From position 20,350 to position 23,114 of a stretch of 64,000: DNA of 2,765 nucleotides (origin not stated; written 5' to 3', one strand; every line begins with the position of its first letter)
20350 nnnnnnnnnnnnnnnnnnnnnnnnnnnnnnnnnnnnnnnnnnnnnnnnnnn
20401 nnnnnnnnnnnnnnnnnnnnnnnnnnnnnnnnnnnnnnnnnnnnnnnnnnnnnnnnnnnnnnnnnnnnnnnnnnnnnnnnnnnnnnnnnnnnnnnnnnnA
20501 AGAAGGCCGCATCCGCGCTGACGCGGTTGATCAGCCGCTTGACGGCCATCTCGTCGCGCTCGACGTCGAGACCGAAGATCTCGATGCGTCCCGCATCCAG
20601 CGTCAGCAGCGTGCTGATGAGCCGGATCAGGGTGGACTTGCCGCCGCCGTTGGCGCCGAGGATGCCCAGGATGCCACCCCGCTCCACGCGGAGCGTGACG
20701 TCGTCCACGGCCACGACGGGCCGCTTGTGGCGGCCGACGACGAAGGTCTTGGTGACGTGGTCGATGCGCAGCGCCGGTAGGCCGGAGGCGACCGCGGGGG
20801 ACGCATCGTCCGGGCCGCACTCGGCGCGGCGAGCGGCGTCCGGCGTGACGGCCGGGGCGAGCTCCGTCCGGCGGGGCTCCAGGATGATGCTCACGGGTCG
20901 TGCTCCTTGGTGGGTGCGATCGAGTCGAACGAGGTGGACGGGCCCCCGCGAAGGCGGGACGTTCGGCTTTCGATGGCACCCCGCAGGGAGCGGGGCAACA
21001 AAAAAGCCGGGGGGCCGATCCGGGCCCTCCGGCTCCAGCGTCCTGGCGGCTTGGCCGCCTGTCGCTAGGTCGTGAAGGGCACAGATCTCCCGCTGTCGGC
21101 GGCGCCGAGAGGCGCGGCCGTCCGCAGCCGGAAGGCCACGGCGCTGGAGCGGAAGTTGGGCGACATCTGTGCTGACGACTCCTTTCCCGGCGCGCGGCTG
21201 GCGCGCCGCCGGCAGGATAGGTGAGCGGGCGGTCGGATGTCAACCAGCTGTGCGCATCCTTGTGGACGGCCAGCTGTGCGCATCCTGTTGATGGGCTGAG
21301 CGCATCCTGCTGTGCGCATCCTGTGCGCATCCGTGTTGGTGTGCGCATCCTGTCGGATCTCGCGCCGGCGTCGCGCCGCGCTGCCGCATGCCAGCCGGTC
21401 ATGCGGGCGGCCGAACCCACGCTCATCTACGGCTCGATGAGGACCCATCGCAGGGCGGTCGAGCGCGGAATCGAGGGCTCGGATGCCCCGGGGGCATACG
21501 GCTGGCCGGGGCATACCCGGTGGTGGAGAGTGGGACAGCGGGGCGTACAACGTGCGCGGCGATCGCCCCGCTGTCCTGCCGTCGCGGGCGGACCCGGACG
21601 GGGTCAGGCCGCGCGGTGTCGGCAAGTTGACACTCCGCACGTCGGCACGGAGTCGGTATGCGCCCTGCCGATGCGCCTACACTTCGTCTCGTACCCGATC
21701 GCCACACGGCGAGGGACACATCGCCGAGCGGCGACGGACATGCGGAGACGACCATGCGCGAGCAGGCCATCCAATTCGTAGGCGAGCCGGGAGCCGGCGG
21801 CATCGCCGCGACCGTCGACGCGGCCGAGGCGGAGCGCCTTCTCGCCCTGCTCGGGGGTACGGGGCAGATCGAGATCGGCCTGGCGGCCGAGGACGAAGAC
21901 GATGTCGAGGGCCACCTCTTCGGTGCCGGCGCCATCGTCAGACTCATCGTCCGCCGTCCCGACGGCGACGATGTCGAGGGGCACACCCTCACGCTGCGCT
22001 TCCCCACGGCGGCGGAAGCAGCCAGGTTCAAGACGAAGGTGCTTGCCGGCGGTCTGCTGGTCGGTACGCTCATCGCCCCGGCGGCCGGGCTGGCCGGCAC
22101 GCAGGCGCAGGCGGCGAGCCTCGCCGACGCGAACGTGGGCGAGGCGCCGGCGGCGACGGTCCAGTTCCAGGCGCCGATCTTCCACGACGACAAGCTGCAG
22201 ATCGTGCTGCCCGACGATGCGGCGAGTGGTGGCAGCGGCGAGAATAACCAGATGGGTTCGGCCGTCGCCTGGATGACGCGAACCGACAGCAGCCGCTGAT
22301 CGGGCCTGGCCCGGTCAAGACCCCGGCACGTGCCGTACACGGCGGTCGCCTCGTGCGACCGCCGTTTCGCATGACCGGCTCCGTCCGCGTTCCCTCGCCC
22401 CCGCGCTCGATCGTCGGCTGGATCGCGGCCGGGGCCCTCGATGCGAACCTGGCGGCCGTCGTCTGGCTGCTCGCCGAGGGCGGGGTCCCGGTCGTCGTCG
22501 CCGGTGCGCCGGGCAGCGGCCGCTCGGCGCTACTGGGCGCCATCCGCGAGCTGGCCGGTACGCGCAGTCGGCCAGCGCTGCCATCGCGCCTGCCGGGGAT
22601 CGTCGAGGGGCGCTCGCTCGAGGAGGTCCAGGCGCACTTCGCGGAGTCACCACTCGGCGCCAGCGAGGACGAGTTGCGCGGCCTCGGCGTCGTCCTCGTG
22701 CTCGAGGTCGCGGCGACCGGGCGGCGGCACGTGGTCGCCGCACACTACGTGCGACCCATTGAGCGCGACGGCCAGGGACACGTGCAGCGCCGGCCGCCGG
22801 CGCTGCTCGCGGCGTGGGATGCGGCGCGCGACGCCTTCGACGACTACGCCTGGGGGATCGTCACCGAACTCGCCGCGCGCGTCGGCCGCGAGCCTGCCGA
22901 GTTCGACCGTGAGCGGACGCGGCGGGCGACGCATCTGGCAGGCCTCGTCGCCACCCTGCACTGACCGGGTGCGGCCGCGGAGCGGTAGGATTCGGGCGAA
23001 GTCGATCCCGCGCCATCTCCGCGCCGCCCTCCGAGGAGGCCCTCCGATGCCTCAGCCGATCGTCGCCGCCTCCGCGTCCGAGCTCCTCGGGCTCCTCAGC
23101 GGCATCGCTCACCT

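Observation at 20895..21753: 860-bp structured intergenic region: promoter, 33-aa ORF and intrinsic terminator in front of a DrrAB-like ABC / RsgA / GNAT operon, suggesting a leader-peptide attenuator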

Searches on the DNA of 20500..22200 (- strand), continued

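Call 33: search_with_rna_model(model_id=R1, sources=[window, L007, L008, L009, L010, L011, L012, L013, L014, L015, L016, L017, L018, L019, L020, L021, L022, L023, L024, L025, L026, L027, L029, L030, L031, L032, L033, L034, L035, L036, L037, L038, L039, L040, L041, L042, L043, L044, L045, L046, L047, L048, L049, L050, L051, L052, L053, L054, L055, L056, L057, L058, L059, L060, L061, L062, L063, L064, L065, L066, L067, L068, L069, L070, L071, L072, L073, L074, L075, L076, L077, L078, L079, L080, L081, L082, L083, L084, L085, L086], max_evalue=1e-8, make_alignment=true)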
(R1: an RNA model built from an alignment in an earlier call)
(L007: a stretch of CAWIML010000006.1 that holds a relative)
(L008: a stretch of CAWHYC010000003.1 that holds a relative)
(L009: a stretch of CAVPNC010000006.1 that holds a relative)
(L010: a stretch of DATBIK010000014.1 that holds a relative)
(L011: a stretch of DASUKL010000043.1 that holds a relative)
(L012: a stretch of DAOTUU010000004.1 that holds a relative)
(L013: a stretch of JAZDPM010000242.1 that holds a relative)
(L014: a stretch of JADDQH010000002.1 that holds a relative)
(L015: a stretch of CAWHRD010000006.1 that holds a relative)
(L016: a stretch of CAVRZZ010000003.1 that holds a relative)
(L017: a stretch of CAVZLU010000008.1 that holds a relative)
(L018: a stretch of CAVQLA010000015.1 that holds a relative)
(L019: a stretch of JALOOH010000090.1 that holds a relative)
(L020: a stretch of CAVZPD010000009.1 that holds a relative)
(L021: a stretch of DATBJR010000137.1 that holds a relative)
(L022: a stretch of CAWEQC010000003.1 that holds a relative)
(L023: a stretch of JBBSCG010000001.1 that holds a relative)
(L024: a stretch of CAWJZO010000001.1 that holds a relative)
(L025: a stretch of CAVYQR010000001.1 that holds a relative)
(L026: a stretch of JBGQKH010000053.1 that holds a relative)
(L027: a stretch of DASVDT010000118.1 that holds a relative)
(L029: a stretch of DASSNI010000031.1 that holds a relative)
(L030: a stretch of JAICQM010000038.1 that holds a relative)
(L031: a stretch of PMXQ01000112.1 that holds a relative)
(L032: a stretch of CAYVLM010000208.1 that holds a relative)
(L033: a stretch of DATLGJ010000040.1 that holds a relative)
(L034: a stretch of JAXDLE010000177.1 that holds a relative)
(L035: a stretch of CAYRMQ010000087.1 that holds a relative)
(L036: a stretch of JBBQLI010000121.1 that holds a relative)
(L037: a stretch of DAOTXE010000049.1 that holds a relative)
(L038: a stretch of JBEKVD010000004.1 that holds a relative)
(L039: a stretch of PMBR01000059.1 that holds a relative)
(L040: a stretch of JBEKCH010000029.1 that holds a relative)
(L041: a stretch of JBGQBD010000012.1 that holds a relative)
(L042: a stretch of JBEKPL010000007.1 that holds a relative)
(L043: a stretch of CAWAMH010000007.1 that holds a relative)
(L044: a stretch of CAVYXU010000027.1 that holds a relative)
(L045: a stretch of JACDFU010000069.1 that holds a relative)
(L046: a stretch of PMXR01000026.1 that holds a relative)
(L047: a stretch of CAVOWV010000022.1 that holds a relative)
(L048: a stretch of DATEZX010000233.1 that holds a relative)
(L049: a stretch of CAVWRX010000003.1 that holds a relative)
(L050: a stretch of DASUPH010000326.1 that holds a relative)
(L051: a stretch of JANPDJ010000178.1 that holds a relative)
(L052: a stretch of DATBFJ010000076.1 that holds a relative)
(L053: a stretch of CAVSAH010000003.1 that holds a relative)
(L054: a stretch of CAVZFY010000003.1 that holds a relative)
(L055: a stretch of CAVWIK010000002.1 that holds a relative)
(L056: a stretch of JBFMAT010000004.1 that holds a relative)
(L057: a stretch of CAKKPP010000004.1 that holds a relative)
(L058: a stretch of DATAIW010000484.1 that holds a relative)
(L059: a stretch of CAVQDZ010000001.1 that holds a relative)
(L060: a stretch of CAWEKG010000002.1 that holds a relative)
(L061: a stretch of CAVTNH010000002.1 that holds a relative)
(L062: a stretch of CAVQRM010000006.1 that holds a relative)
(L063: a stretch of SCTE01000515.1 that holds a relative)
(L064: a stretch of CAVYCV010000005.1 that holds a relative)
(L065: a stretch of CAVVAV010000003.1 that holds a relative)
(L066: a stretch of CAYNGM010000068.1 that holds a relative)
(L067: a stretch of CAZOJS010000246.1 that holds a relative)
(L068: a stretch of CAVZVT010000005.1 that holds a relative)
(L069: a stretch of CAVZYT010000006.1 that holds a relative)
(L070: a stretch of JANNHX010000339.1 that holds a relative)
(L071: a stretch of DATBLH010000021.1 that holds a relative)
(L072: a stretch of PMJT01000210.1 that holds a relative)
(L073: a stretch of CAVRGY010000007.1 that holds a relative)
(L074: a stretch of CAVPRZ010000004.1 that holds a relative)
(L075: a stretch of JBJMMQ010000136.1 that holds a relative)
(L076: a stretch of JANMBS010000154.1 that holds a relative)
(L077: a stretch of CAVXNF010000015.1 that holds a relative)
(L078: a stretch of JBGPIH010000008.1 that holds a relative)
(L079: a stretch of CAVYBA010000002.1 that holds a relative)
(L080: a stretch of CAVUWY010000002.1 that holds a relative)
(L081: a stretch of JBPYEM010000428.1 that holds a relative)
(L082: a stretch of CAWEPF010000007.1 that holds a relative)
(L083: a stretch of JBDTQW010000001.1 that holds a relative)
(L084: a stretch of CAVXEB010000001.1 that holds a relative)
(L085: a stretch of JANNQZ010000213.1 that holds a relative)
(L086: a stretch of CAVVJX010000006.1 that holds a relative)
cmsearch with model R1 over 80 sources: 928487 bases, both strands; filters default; matches with E-value up to 1e-8: 82.
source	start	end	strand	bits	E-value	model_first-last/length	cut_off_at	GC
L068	5721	5850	+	132.8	2.3e-30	1-128/128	no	0.67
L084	5654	5783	+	131.7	4.1e-30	1-128/128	no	0.68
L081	2114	2243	+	129.9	1.2e-29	1-128/128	no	0.69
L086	5678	5807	+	129.8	1.3e-29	1-128/128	no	0.68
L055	5678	5807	+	127.8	4e-29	1-128/128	no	0.68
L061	5690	5819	+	126.4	8.5e-29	1-128/128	no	0.68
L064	5690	5819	+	126.4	8.5e-29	1-128/128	no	0.68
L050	1292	1419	+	124.5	2.6e-28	1-128/128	no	0.68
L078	5631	5760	+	120.6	2.4e-27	1-128/128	no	0.68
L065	5684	5814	+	119.6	4.4e-27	1-128/128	no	0.68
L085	5622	5751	+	119.2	5.4e-27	1-128/128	no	0.7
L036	799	929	+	119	6e-27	1-128/128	no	0.66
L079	5635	5764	+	118.6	7.5e-27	1-128/128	no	0.65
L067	663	793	+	118.3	9.2e-27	1-128/128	no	0.65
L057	5611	5738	+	118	1.1e-26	1-128/128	no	0.67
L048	2510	2639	+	117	1.9e-26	1-128/128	no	0.71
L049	5705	5833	+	114.4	8.4e-26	1-128/128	no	0.67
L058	564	692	+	113.9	1.1e-25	1-128/128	no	0.71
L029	5664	5791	+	113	1.9e-25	1-128/128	no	0.67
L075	5683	5810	+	112.8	2.1e-25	1-128/128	no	0.68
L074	5634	5764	+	111.9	3.6e-25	1-128/128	no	0.68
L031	5697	5824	+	110.3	9.2e-25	1-128/128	no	0.69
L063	1218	1347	+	109.8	1.2e-24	1-128/128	no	0.65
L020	5668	5796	+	109.4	1.5e-24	1-128/128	no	0.65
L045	2573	2699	+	109.3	1.6e-24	1-128/128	no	0.68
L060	5639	5768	+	109.1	1.8e-24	1-128/128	no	0.72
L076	115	244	+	108.8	2.1e-24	1-128/128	no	0.68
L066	5134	5263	+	108.5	2.6e-24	1-128/128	no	0.67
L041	2483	2604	+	108.4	2.8e-24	1-128/128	no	0.7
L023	5789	5916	+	108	3.4e-24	1-128/128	no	0.66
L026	3390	3516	+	107.4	4.7e-24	1-128/128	no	0.67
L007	5773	5899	+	107.1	5.6e-24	1-128/128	no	0.71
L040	5708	5832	+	106.4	8.4e-24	1-128/128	no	0.69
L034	4327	4448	+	106.1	1e-23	1-128/128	no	0.66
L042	5731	5859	+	105.9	1.1e-23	1-128/128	no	0.69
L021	1833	1960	+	105.9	1.1e-23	1-128/128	no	0.66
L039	5793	5914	+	105.4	1.5e-23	1-128/128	no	0.69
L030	2734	2863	+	103.8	3.6e-23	1-128/128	no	0.68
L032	1679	1805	+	103.8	3.8e-23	1-128/128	no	0.68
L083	5631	5759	+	103.2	5.3e-23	1-128/128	no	0.68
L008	5774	5900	+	102.8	6.7e-23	1-128/128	no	0.71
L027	1830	1954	+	102.7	7e-23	1-128/128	no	0.67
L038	5699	5823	+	100.3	2.8e-22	1-128/128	no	0.69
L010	4616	4744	+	100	3.4e-22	1-128/128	no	0.66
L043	5639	5769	+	99.7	4.1e-22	1-128/128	no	0.7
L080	5650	5776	+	99.1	5.4e-22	1-128/128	no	0.69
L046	5696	5819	+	97.7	1.3e-21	1-128/128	no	0.69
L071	5673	5804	+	96.7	2.2e-21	1-128/128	no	0.7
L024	5799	5926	+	96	3.3e-21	1-128/128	no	0.66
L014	5788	5911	+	93.1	1.7e-20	1-128/128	no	0.71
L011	5743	5867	+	92.6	2.3e-20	1-128/128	no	0.76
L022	5701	5829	+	92.5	2.5e-20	1-128/128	no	0.64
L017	5632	5759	+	91.8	3.7e-20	1-128/128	no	0.7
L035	1413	1532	+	90.6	7.1e-20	1-128/128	no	0.68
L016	5632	5761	+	90.3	8.8e-20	1-128/128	no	0.72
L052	5780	5899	+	88.7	2.1e-19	1-128/128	no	0.66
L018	5634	5760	+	88.7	2.2e-19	1-128/128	no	0.72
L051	5756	5885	+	88.5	2.4e-19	1-128/128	no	0.72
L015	5621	5750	+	88.4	2.5e-19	1-128/128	no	0.72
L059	5710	5828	+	87.8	3.7e-19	1-128/128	no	0.66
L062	5592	5717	+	87.6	4.2e-19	1-128/128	no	0.71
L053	5758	5885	+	85.2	1.6e-18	1-128/128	no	0.66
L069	5727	5851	+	84.9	1.9e-18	1-128/128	no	0.72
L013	3723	3851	+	82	1e-17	1-128/128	no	0.74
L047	5590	5714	+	81.3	1.5e-17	1-128/128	no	0.73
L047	12510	12634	+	81.3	1.5e-17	1-128/128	no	0.73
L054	5729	5853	+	81.3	1.5e-17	1-128/128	no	0.72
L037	5615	5744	+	79.8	3.5e-17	1-128/128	no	0.72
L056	5743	5867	+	78.3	8.3e-17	1-128/128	no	0.75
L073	5739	5864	+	77.6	1.3e-16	1-128/128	no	0.71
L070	1287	1411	+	76.8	2.1e-16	1-128/128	no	0.68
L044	5739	5864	+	76.3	2.7e-16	1-128/128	no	0.72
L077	1487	1612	+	75.8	3.6e-16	1-128/128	no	0.72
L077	5516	5641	+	75.8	3.6e-16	1-128/128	no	0.72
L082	5830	5952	+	75.2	5.1e-16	1-128/128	no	0.63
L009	5680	5799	+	72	3.1e-15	1-128/128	no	0.68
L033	5736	5854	+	72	3.2e-15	1-128/128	no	0.69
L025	5669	5792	+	71.1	5.3e-15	1-128/128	no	0.73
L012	5664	5790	+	67.4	4.5e-14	1-128/128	no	0.69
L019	5105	5231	+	61.2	1.5e-12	1-128/128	no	0.73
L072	5787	5906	+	47.1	5.1e-09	1-128/128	no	0.71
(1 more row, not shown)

Alignment A4: 82 matches aligned to the model, 150 columns, each read 5' to 3' on its own strand. Consensus structure (alignment columns), stored with it:
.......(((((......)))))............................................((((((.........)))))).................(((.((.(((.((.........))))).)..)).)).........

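Call 58: search_with_rna_model(model_id=R1, sources=[L087, L088, L089, L090, L091, L092, L093, L094, L095, L096, L097, L098, L099, L100, L101, L102, L103, L104, L105, L106, L107, L108, L109, L110, L111, L112, L113, L114, L115, L116, L117, L118, L119, L120, L121, L122, L123, L124, L125, L126, L127, L128, L129, L130, L131, L132, L133, L134, L135, L136, L137, L138, L139, L140, L141, L142, L143, L144, L145, L146, L147, L148, L149, L150, L151, L152, L153, L154, L155, L156, L157, L158, L159, L160, L161, L162, L163, L164, L165, L166], max_evalue=0.001)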
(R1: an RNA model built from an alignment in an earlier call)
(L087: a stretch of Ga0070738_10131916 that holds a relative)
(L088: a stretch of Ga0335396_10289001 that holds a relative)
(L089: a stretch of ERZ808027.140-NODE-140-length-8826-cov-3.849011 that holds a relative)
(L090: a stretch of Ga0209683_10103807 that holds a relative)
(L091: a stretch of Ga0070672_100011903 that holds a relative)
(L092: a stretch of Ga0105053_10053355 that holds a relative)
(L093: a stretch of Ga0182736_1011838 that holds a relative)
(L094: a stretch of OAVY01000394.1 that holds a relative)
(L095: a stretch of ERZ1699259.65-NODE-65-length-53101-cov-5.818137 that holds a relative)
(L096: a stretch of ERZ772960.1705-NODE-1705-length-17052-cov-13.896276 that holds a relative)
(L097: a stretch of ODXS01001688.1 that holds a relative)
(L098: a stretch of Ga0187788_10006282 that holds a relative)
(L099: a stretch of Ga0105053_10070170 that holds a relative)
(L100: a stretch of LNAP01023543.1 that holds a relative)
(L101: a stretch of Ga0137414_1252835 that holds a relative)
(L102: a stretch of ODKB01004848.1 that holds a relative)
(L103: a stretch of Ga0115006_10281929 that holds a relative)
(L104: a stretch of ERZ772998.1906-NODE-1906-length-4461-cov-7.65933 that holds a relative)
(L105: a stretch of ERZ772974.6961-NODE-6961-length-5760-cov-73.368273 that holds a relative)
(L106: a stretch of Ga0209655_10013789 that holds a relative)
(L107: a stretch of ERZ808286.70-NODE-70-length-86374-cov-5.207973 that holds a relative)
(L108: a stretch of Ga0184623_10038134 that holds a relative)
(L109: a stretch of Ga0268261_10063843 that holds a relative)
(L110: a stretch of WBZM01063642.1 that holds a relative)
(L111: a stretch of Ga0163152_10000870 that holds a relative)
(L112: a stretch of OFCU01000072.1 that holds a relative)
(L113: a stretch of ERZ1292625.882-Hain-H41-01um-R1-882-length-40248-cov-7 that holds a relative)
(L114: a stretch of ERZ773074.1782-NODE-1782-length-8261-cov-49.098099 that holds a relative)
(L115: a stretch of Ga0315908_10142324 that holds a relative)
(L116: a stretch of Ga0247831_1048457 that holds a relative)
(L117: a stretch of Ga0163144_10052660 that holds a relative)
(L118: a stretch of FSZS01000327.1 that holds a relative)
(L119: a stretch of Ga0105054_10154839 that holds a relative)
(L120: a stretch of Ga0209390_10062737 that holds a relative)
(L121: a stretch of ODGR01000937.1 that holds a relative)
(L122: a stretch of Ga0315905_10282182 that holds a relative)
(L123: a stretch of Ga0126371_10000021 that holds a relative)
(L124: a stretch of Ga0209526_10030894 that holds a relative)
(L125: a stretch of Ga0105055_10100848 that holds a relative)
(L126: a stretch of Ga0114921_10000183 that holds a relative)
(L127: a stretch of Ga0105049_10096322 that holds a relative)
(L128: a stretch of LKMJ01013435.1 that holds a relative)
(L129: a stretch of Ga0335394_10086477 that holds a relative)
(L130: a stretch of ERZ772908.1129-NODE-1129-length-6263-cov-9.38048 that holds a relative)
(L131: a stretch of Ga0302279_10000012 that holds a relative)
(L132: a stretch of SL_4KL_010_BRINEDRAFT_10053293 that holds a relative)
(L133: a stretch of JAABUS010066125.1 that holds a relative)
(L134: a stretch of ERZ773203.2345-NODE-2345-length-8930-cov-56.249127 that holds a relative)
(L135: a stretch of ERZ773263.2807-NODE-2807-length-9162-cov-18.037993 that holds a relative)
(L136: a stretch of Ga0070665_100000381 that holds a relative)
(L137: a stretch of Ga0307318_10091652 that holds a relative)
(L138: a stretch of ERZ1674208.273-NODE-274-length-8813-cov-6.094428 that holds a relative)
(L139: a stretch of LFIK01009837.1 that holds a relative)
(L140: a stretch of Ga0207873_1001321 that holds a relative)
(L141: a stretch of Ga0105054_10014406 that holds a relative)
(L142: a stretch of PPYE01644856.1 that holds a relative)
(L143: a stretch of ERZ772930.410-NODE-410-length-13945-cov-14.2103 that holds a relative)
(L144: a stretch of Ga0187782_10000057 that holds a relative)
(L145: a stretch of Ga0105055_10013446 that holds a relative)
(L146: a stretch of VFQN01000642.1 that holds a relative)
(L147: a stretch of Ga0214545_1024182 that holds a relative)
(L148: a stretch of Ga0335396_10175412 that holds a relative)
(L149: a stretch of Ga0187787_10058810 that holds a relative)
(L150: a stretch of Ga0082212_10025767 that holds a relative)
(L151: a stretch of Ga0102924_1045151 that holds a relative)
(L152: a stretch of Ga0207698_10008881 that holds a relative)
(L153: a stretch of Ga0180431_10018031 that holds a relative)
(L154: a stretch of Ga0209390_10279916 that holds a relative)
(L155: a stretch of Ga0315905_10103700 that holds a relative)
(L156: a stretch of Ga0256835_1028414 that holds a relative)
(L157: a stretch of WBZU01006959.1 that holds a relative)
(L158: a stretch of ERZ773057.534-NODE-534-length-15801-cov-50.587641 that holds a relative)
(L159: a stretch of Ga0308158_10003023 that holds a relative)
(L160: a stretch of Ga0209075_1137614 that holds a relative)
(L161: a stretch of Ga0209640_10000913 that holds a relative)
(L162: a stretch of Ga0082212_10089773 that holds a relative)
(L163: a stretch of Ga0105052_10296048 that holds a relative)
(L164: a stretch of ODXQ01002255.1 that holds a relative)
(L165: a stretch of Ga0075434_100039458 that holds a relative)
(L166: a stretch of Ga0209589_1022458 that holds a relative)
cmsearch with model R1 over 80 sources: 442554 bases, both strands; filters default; matches with E-value up to 0.001: 0.
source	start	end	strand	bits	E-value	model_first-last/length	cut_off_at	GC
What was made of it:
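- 20997..21122 (-): Extent of the match to the covariance model R1 built here (the conserved core of the leader). There were 0 hits in 442 kb of unrelated metagenomic DNA (call 58).
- It occurs once in the window, and there are no hits in 442 kb of unrelated DNA (call 58).
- Tried and rejected: The 80 loci stored from that scan served as a negative control for the model (call 58).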

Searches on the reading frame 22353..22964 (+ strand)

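Call 47: search_protein_families(library=ncbifam, proteins=[window:22353-22964:+], max_evalue=0.001)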
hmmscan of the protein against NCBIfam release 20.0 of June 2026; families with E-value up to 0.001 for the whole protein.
window:22353-22964:+ (203 aa): 1 family
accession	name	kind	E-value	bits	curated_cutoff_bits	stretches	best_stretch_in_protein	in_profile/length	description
NF058587.1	archaellum_moto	equivalog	0.00038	19.3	550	1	16-64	247-295/527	archaellum flagellar ATPase motor FlaI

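Call 48: search_protein_families(library=pfam, proteins=[window:22353-22964:+], max_evalue=0.01)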
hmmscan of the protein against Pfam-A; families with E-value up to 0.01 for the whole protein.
window:22353-22964:+ (203 aa): 0 families
